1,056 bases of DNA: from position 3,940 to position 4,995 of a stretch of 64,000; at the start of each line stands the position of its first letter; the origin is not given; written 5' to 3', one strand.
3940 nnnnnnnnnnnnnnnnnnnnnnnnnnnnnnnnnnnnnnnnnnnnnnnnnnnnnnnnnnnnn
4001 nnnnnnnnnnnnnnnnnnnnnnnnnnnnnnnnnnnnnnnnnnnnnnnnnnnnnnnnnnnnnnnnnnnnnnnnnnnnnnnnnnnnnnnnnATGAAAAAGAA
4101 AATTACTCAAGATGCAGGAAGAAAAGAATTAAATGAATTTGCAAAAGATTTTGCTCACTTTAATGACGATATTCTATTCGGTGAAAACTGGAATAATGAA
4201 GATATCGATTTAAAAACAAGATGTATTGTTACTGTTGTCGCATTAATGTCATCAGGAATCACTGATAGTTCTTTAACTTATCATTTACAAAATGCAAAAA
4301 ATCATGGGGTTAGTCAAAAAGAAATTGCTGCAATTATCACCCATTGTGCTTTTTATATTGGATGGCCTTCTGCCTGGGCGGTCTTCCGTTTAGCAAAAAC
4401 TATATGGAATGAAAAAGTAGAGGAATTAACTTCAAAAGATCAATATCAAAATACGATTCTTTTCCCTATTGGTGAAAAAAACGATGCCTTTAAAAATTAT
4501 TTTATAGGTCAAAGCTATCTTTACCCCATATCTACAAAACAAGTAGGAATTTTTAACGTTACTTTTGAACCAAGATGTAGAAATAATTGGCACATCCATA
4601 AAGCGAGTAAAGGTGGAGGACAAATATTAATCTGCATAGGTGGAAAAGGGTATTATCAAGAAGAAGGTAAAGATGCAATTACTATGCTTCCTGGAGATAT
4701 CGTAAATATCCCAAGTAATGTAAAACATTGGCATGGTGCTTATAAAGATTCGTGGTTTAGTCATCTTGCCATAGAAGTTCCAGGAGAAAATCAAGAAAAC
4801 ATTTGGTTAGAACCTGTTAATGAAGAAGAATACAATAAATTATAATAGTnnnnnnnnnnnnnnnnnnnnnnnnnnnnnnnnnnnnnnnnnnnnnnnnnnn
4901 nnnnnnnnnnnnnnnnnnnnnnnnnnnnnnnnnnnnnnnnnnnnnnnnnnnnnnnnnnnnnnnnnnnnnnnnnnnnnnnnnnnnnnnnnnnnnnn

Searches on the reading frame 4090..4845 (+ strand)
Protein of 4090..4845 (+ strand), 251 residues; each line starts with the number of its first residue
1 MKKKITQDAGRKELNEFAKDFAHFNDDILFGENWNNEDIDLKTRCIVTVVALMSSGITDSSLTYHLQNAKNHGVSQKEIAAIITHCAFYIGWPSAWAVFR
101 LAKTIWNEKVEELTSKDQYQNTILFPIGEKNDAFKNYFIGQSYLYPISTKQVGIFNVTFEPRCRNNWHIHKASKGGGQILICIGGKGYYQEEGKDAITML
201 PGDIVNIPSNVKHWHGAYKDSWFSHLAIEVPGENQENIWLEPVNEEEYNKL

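Call 83: search_protein_families(library=pfam, proteins=[window:4090-4845:+], max_evalue=0.001)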
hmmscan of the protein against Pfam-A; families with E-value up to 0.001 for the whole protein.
window:4090-4845:+ (251 aa): 2 families
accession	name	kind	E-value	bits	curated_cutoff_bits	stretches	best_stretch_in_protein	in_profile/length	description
PF02627.25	CMD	-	4.1e-17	62.4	23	1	20-103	2-83/84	Carboxymuconolactone decarboxylase family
PF07883.17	Cupin_2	-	9.4e-06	25.7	27.2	1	157-217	3-58/70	Cupin domain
